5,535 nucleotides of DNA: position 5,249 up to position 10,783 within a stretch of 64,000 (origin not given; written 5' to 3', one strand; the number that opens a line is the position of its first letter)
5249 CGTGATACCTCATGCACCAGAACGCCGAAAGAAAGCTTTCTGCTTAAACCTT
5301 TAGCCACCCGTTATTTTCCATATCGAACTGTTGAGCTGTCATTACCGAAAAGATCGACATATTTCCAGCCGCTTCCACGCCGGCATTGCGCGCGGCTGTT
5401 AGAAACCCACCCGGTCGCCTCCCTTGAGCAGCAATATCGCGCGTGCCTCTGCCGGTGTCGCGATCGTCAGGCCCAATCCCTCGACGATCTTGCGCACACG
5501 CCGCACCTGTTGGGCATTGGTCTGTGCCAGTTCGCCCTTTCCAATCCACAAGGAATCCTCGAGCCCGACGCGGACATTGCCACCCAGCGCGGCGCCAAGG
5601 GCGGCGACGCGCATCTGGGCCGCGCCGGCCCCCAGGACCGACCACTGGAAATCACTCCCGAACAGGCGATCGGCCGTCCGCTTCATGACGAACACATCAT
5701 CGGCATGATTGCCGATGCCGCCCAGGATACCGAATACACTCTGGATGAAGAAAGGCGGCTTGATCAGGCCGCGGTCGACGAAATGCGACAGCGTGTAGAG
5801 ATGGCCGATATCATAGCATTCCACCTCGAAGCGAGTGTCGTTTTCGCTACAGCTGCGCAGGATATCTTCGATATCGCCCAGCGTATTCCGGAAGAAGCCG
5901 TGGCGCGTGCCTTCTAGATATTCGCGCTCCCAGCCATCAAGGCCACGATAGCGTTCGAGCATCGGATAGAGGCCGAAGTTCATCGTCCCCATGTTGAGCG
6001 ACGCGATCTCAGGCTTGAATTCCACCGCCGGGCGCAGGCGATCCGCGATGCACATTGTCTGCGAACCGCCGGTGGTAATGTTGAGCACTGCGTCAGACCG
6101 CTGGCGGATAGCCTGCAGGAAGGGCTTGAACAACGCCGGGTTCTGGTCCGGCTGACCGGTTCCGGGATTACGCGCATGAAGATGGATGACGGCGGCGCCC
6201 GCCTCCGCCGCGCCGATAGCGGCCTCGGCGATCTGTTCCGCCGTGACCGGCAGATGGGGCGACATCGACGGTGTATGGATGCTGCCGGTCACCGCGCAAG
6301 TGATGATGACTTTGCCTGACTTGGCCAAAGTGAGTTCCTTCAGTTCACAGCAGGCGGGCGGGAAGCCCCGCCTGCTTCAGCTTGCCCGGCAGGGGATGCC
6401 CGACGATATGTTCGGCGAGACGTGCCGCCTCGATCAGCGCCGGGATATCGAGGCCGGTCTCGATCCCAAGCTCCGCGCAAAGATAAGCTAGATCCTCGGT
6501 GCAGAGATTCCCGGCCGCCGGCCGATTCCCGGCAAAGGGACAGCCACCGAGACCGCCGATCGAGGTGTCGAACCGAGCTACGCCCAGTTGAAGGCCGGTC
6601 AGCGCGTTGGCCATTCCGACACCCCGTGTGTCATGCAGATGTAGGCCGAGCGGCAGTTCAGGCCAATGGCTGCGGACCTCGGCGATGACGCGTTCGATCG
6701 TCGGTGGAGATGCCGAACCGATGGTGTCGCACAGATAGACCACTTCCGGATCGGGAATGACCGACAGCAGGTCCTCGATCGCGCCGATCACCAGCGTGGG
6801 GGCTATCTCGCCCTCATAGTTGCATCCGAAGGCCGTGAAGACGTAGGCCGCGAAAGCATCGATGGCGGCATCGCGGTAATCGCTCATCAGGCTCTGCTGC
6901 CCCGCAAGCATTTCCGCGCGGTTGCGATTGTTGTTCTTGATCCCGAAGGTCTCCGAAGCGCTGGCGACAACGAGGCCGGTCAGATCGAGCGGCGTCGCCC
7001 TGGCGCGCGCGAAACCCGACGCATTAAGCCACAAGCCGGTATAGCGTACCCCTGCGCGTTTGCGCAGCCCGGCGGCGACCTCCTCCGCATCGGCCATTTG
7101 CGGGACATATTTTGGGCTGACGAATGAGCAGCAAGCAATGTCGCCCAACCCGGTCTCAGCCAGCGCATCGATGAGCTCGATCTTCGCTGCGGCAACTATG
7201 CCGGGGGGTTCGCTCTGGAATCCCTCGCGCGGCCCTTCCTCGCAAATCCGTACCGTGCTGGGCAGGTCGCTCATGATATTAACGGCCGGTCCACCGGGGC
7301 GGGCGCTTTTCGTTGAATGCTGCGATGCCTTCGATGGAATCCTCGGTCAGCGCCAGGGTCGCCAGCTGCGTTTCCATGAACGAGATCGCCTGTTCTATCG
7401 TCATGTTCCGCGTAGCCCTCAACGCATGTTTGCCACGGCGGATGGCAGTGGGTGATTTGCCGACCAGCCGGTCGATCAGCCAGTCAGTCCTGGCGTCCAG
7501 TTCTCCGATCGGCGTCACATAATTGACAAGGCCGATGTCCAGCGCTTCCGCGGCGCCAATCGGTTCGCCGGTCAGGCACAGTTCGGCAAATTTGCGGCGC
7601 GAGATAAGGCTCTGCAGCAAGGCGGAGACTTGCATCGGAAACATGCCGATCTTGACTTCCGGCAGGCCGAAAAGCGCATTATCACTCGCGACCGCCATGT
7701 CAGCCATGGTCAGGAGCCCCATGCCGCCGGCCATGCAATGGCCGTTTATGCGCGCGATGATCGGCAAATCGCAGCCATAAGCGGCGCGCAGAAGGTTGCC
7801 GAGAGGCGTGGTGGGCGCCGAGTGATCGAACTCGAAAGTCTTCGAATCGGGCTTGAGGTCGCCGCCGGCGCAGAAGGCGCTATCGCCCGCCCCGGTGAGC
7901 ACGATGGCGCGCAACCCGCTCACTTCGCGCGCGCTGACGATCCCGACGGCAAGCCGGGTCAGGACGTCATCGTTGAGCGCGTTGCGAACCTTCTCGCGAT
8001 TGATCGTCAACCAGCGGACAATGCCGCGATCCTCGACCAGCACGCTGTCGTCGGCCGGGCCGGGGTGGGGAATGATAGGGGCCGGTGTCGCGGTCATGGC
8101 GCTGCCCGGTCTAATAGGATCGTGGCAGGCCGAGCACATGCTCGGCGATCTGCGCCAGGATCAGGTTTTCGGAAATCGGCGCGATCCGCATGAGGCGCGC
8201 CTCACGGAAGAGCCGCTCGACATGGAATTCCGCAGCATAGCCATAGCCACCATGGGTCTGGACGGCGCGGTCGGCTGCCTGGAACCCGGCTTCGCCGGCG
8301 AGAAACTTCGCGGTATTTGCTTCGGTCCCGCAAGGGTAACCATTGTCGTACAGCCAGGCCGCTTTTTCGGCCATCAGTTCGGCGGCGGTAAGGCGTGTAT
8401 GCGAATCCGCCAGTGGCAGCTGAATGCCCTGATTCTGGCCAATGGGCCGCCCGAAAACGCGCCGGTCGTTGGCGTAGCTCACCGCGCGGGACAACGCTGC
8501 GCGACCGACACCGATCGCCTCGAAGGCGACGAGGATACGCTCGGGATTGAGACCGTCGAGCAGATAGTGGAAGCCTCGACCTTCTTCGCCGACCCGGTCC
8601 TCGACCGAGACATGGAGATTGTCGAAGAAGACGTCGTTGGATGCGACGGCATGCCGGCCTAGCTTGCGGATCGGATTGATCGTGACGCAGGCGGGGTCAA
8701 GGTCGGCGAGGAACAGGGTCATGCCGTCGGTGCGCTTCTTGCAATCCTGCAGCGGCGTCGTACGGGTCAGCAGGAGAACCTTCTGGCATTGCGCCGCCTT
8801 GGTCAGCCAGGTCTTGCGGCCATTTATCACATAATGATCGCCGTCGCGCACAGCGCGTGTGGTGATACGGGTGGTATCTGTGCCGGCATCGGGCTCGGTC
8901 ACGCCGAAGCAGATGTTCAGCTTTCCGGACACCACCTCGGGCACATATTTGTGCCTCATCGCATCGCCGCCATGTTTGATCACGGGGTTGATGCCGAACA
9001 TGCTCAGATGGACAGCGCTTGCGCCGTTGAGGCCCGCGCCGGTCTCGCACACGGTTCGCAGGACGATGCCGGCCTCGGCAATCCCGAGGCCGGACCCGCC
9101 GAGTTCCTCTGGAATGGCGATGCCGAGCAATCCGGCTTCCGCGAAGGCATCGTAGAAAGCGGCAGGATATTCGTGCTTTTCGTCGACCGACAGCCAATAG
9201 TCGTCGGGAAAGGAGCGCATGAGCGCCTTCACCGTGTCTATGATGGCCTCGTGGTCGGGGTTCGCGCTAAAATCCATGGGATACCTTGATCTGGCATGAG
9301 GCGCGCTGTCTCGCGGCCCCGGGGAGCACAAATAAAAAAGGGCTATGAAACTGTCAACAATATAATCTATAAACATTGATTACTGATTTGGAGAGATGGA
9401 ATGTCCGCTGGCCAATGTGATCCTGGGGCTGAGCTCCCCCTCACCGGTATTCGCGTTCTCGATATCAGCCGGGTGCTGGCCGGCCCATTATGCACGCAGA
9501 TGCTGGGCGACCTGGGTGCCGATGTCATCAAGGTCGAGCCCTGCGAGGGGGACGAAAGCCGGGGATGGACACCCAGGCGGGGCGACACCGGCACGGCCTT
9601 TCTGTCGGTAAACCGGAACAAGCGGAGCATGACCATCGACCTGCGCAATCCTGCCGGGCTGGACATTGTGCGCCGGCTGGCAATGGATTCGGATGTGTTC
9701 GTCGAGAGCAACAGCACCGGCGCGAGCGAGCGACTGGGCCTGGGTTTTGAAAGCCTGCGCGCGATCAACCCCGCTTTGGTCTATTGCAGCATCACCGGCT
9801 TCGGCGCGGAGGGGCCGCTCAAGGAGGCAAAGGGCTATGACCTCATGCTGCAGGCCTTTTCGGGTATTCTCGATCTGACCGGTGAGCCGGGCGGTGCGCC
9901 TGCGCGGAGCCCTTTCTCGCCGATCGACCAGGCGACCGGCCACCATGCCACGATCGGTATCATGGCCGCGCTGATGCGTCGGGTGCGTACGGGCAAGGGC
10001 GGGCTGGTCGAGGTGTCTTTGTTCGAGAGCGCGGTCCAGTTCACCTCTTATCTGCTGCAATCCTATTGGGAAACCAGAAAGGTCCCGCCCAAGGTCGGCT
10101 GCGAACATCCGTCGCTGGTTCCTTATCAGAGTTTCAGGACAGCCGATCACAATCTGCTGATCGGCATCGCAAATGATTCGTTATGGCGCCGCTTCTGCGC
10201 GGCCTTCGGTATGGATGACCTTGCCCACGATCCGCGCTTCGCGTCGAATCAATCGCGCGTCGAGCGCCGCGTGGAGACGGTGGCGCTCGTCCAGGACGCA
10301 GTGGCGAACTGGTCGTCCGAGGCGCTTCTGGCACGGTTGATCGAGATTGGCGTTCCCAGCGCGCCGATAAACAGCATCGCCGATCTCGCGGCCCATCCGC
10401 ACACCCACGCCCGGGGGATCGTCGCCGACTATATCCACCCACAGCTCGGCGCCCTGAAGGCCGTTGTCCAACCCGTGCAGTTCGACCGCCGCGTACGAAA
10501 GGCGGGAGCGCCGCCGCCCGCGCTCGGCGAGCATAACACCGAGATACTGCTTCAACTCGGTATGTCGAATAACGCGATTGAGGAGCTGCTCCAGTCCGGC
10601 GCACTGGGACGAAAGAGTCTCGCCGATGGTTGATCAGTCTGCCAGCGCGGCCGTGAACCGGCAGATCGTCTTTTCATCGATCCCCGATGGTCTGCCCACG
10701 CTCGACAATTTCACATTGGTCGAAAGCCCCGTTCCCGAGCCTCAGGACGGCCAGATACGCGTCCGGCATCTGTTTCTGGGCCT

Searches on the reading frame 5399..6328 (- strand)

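Call 3: search_protein_families(library=pfam, proteins=[window:5399-6328:-])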
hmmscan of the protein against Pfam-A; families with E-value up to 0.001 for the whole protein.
window:5399-6328:- (309 aa): 1 family
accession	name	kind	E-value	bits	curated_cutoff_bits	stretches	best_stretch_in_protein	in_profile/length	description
PF05853.18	BKACE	-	3.9e-106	354.8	24.8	1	6-300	1-273/274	beta-keto acid cleavage enzyme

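Call 41: search_protein_families(library=ncbifam, proteins=[window:5399-6328:-], max_evalue=1e-10)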
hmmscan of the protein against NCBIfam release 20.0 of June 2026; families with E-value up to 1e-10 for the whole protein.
window:5399-6328:- (309 aa): 4 families
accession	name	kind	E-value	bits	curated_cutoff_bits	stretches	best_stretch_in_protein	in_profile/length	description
NF053538.1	DixhxACActTsKce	equivalog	3.1e-155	515.9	430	1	1-309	1-310/310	3,5-dioxohexanoate:acetyl-CoA acetone transferase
NF052387.1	Lys_ferment_KCE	equivalog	1.1e-68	231.6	382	2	145-300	115-266/267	3-keto-5-aminohexanoate cleavage enzyme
NF052389.1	Lys_KAL_CLE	exception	1.7e-50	172.1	725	2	4-119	169-281/440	bifunctional 3-aminobutyryl-CoA ammonia lyase/3-keto-5-aminohexanoate cleavage enzyme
NF053568.1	3OXCoAcCUPNH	equivalog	2e-45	155.2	350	2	153-302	125-273/274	3-oxoadipate:acetyl-CoA acetyltransferase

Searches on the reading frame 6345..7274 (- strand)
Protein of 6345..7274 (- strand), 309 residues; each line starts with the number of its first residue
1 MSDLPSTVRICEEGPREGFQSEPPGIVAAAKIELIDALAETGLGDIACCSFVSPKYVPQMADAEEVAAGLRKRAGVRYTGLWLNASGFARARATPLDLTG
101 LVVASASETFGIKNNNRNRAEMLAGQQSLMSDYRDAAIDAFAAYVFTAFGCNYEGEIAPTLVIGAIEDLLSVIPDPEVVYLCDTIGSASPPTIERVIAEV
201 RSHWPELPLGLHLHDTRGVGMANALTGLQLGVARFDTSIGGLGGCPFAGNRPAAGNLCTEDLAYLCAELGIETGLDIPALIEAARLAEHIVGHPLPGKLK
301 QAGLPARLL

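Call 3: search_protein_families(library=pfam, proteins=[window:6345-7274:-])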
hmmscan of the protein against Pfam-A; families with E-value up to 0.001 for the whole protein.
window:6345-7274:- (309 aa): 1 family
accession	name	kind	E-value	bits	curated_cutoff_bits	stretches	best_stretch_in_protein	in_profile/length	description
PF00682.25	HMGL-like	-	5.2e-29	101.9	29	1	8-286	2-259/260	HMGL-like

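Call 41: search_protein_families(library=ncbifam, proteins=[window:6345-7274:-], max_evalue=1e-10)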
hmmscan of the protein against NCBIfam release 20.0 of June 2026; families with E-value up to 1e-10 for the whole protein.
window:6345-7274:- (309 aa): 4 families
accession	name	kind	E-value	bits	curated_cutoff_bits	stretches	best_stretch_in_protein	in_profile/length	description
NF004283.0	PRK05692.1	subfamily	1.7e-75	254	246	1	4-302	3-295/300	hydroxymethylglutaryl-CoA lyase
NF006049.0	PRK08195.1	subfamily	7.7e-13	48.2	229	1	177-287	163-266/344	4-hyroxy-2-oxovalerate/4-hydroxy-2-oxopentanoic acid aldolase,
TIGR03217.1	4OH_2_O_val_ald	equivalog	1.1e-11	44.6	286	1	177-284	158-258/334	4-hydroxy-2-oxovalerate aldolase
TIGR02660.1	nifV_homocitr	equivalog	8.2e-11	41.8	462.9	0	180-296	160-268/365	homocitrate synthase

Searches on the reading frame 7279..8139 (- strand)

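Call 3: search_protein_families(library=pfam, proteins=[window:7279-8139:-])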
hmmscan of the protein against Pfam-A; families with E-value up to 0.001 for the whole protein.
window:7279-8139:- (286 aa): 2 families
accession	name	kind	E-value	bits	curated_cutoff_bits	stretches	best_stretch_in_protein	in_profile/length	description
PF00378.25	ECH_1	-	6e-52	176.9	27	1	42-285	7-250/251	Enoyl-CoA hydratase/isomerase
PF16113.10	ECH_2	-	4.2e-31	109.1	27.2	1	41-219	1-182/335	Enoyl-CoA hydratase/isomerase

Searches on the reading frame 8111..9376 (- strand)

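Call 3: search_protein_families(library=pfam, proteins=[window:8111-9376:-])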
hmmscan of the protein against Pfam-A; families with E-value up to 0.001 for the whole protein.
window:8111-9376:- (421 aa): 4 families
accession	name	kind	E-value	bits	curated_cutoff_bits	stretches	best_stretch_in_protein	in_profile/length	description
PF00441.29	Acyl-CoA_dh_1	-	7e-42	143.5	22.4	1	266-414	1-149/150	Acyl-CoA dehydrogenase, C-terminal domain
PF02771.21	Acyl-CoA_dh_N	-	2.6e-22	79.7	22.9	1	40-152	2-113/113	Acyl-CoA dehydrogenase, N-terminal domain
PF02770.24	Acyl-CoA_dh_M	-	3.3e-20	72.5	33.3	1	156-253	1-96/97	Acyl-CoA dehydrogenase, middle domain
PF08028.16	Acyl-CoA_dh_2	-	1.1e-15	58.5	22.7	1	282-396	2-126/134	Acyl-CoA dehydrogenase, C-terminal domain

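Call 41: search_protein_families(library=ncbifam, proteins=[window:8111-9277:-], max_evalue=1e-10)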
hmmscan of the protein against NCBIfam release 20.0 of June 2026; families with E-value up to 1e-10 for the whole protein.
window:8111-9277:- (388 aa): 20 families
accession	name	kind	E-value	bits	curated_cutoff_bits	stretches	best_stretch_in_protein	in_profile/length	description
NF042972.1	AcrlCoAredClosAcrC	equivalog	2.7e-74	250.1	640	1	1-366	1-361/378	acryloyl-CoA reductase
NF008997.0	PRK12341.1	equivalog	8.6e-71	239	537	1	1-373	1-368/382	acyl-CoA dehydrogenase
NF042439.1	SulpropCoADesulf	equivalog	1.6e-65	221.3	600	1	30-384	18-373/379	3-sulfinopropanoyl-CoA desulfinase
NF045552.1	GlutCoADH_Des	equivalog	8.6e-64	216.1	470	1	6-384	6-382/387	glutaryl-CoA dehydrogenase Acd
NF002885.1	PRK03354.1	equivalog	1.1e-57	195.8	540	1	1-377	1-369/378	crotonobetainyl-CoA dehydrogenase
NF043006.1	CyhCrbnylCoADH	equivalog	7.7e-57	193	650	1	8-366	7-360/380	cyclohexane-1-carbonyl-CoA dehydrogenase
TIGR03207.1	cyc_hxne_CoA_dh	equivalog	4e-55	187.1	575.35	1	10-375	6-365/372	cyclohexanecarboxyl-CoA dehydrogenase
NF045652.1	ProlPCPDhRedW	equivalog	3.7e-47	161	650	1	42-369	37-361/376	L-prolyl-[peptidyl-carrier protein] dehydrogenase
NF053553.1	prodigi_MBC_PigA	equivalog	7e-46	157.1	500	1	1-368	1-366/381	prodigiosin MBC biosynthesis dehydrogenase PigA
NF058590.1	AcCoDHFadEBacil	equivalog_domain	6.4e-44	150.5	600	1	45-312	62-322/586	acyl-CoA dehydrogenase FadE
TIGR03204.1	pimC_large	equivalog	2.6e-29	102.3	623.85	1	55-302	59-297/395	pimeloyl-CoA dehydrogenase large subunit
NF052270.1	Staph_DH_FadE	equivalog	9.1e-26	90.5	600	1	85-360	104-372/400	acyl-CoA dehydrogenase FadE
TIGR03203.1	pimD_small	equivalog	9.5e-25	87.5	652.7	1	32-360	33-355/378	pimeloyl-CoA dehydrogenase small subunit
TIGR04022.1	sulfur_SfnB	equivalog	3.1e-20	72.4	430.9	1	9-362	7-361/391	SfnB family sulfur acquisition oxidoreductase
NF049984.1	Rv1679_FadE16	equivalog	5.2e-20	72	600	1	30-368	18-353/371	Rv1679 family acyl-CoA dehydrogenase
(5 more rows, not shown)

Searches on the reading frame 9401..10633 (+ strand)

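Call 3: search_protein_families(library=pfam, proteins=[window:9401-10633:+])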
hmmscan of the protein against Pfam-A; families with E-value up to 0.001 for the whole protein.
window:9401-10633:+ (410 aa): 1 family
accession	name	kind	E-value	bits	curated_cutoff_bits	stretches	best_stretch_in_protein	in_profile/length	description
PF02515.22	CoA_transf_3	-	3.8e-121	405.1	23.3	1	14-379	1-366/366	CoA-transferase family III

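Call 41: search_protein_families(library=ncbifam, proteins=[window:9401-10633:+], max_evalue=1e-10)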
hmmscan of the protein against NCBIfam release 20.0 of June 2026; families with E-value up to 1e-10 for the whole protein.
window:9401-10633:+ (410 aa): 7 families
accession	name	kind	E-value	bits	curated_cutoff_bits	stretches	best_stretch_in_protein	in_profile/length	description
NF052585.1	SucGlutTfsCaiB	equivalog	2.3e-96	322.8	750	1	10-388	4-390/394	succinate--glutarate CoA-transferase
NF008511.0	PRK11430.1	equivalog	3.5e-73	246.9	522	1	12-341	8-338/381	CoA:oxalate CoA-transferase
NF003809.0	PRK05398.1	subfamily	1.5e-69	234.6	442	2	12-213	3-206/416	formyl-CoA transferase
NF041294.1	Scnl_mescCoAtase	equivalog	5.6e-69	233.1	700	1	14-383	4-380/381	succinyl-CoA:mesaconate CoA-transferase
TIGR03253.1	oxalate_frc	equivalog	1e-65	222.1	504.2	2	13-211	3-203/416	formyl-CoA transferase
NF002914.1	PRK03525.1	equivalog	7.3e-36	123.9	413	1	13-401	9-396/400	L-carnitine CoA-transferase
TIGR04253.1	mesacon_CoA_iso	equivalog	6.8e-18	64.8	725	1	14-396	3-394/403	2-methylfumaryl-CoA isomerase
